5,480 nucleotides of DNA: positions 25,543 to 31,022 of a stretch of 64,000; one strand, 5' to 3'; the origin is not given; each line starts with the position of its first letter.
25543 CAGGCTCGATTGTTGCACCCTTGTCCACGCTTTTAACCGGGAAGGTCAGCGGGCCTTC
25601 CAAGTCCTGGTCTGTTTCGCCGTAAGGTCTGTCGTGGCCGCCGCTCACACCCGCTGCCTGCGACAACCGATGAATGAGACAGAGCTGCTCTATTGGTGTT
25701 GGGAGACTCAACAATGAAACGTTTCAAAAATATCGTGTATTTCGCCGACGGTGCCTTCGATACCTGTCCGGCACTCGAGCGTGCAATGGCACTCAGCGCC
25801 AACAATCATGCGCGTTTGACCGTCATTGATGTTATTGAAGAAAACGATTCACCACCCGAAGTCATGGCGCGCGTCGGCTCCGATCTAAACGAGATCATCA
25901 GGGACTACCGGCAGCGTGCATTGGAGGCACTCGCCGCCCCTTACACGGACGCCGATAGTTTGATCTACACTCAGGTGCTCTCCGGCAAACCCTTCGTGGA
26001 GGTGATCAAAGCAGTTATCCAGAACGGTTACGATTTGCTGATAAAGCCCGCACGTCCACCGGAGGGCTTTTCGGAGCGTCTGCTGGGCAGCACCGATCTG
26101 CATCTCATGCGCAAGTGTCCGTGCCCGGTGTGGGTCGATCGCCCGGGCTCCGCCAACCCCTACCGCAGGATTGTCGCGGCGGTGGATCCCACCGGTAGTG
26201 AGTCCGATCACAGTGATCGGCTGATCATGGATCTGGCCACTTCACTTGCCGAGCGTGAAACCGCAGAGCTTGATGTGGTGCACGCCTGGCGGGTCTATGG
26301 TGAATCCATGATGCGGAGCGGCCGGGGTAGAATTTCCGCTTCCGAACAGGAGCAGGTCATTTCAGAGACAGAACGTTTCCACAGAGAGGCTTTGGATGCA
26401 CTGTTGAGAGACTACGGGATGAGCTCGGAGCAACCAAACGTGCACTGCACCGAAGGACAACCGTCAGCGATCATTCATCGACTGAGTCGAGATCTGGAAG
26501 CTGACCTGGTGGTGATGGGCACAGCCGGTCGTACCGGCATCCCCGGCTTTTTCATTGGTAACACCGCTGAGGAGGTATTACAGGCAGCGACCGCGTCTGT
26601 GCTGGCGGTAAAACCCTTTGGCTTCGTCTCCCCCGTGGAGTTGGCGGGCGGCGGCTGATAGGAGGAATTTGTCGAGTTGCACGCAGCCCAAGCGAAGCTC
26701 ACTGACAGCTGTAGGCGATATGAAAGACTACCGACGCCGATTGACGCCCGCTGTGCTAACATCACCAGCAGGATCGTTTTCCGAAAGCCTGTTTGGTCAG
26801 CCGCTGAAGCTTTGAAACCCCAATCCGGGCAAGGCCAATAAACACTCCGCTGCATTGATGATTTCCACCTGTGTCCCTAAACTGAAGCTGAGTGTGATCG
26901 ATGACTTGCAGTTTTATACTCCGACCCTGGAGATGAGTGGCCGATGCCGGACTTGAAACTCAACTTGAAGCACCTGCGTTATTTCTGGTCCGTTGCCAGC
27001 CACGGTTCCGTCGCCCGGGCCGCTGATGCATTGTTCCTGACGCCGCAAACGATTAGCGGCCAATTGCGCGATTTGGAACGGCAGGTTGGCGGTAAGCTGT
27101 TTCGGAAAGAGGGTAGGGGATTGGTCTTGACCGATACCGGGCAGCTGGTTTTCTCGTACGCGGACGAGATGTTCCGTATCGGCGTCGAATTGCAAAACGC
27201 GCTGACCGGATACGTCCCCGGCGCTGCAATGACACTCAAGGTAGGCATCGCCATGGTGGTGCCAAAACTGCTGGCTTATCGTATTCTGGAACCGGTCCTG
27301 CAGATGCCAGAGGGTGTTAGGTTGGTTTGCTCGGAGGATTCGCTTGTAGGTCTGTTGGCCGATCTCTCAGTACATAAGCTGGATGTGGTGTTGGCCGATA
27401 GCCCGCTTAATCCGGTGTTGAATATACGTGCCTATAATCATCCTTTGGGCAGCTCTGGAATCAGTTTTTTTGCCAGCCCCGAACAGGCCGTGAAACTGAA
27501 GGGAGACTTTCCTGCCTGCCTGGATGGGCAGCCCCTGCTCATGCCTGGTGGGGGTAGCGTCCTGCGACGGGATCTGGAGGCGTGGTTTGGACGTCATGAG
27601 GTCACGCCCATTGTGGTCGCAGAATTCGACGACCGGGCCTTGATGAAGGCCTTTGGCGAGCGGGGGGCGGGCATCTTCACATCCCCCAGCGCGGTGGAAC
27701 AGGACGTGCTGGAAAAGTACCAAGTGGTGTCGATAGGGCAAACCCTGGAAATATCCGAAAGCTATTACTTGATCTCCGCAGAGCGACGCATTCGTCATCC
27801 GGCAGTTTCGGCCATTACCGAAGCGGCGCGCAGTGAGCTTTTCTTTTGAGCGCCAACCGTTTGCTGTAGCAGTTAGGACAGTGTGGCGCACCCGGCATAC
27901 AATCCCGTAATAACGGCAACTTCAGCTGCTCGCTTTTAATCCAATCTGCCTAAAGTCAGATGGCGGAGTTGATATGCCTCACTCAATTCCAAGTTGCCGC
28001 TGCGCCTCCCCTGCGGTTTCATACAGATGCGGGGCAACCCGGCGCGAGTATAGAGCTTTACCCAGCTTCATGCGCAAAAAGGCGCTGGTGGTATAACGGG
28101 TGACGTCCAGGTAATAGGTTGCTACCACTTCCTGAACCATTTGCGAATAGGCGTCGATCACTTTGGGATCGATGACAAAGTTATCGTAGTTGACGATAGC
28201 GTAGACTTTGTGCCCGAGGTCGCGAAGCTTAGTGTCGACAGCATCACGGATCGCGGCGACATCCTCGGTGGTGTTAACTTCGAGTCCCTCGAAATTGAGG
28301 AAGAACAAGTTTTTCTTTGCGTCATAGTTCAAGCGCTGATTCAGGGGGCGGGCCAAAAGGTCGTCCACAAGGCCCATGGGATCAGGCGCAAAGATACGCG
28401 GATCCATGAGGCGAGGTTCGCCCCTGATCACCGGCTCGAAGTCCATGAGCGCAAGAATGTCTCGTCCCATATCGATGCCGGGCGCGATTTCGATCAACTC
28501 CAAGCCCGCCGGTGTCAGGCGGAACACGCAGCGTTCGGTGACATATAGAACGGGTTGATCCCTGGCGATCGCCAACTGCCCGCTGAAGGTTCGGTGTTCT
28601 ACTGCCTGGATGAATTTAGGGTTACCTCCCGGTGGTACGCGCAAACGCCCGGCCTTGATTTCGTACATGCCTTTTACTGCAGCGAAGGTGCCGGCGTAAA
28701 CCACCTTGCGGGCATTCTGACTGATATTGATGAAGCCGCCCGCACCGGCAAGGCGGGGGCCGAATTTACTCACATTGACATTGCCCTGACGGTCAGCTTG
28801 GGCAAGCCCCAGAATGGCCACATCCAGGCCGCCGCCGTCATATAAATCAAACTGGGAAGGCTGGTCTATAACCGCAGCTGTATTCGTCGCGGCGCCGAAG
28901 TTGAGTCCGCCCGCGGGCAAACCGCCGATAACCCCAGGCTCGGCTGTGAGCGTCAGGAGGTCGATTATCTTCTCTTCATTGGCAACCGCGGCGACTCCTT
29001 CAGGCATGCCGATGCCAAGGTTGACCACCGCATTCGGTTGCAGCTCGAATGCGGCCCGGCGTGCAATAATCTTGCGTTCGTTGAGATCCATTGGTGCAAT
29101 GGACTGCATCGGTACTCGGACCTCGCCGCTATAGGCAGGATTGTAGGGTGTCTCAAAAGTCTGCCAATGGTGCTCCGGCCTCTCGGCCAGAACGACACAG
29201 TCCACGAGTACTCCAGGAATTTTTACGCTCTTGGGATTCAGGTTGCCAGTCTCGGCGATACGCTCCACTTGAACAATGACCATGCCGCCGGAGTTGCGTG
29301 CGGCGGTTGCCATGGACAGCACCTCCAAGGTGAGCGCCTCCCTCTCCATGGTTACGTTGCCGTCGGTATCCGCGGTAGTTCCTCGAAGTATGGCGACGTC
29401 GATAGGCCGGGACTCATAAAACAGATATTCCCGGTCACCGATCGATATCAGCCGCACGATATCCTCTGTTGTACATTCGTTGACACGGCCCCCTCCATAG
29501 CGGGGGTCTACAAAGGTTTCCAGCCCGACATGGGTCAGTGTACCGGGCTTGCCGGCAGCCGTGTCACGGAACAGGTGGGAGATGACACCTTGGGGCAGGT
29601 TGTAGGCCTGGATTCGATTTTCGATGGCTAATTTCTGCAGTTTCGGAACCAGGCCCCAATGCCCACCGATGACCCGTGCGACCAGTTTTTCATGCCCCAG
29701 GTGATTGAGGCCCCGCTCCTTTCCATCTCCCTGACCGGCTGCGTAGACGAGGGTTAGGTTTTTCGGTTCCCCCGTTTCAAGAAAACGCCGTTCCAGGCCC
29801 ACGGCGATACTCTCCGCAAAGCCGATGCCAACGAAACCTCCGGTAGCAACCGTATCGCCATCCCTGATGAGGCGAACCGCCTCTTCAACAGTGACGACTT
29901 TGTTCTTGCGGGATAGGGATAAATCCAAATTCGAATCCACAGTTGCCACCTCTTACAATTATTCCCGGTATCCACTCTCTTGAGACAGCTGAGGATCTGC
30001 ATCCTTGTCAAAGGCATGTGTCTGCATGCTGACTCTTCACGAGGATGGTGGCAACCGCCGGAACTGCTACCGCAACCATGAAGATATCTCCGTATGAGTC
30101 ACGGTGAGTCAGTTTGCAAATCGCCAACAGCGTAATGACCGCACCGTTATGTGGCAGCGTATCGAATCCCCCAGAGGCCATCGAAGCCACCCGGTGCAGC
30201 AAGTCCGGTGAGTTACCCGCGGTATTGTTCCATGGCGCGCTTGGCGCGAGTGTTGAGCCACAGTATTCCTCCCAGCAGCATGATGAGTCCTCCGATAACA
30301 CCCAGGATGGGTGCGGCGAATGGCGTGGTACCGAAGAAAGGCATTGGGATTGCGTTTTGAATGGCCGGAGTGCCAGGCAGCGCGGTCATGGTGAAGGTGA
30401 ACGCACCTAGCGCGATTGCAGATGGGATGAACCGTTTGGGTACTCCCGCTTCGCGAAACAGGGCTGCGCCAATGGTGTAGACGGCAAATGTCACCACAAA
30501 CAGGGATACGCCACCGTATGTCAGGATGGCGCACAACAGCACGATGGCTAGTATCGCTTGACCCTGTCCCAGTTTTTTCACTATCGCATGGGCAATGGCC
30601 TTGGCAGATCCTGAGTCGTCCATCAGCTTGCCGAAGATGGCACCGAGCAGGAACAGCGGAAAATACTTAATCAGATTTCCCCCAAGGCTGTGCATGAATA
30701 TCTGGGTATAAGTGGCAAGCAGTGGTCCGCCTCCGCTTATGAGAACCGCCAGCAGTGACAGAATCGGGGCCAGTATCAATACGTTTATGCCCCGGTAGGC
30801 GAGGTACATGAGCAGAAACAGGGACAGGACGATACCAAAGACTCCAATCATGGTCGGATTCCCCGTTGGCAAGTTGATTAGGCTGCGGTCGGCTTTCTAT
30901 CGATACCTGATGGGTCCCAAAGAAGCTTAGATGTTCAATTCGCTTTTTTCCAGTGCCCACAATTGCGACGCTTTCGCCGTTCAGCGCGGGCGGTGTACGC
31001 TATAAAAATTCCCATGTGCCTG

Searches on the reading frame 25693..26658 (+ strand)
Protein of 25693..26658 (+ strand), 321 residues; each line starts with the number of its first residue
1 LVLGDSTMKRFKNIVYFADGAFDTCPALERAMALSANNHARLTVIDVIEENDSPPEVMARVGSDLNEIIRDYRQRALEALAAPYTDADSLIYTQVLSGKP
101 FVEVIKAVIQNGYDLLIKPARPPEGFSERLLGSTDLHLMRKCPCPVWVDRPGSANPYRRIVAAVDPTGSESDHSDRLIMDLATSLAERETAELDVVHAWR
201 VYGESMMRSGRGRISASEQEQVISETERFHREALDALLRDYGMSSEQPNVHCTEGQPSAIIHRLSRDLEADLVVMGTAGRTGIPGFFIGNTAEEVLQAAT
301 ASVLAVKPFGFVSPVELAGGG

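Call 7: search_protein_families(library=pfam, proteins=[window:25693-26658:+], max_evalue=0.001)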
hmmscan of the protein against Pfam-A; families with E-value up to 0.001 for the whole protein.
window:25693-26658:+ (321 aa): 1 family
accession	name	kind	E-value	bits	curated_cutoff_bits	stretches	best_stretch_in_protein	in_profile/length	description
PF00582.32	Usp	-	8e-41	140.3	24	2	157-307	2-141/141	Universal stress protein family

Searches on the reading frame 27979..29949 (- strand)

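Call 30: search_protein_families(library=pfam, proteins=[window:27979-29949:-], max_evalue=0.001)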
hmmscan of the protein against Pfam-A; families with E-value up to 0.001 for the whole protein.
window:27979-29949:- (656 aa): 3 families
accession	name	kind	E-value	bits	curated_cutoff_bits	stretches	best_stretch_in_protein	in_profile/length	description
PF01144.29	CoA_trans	-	2.7e-33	115.6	23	1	20-254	3-216/217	Coenzyme A transferase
PF16957.11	Mal_decarbox_Al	-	2.5e-05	23.3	25.4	1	184-265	139-214/546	Malonate decarboxylase, alpha subunit, transporter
PF02550.21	AcetylCoA_hydro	-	0.00042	20.8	24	0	17-58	8-49/198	Acetyl-CoA hydrolase/transferase N-terminal domain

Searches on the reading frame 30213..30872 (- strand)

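Call 30: search_protein_families(library=pfam, proteins=[window:30213-30872:-], max_evalue=0.001)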
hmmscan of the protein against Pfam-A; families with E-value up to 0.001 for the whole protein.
window:30213-30872:- (219 aa): 1 family
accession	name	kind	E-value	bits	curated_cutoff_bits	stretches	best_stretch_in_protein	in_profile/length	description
PF02447.22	GntP_permease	-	3.8e-06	26.3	22.5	1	11-172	7-161/440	GntP family permease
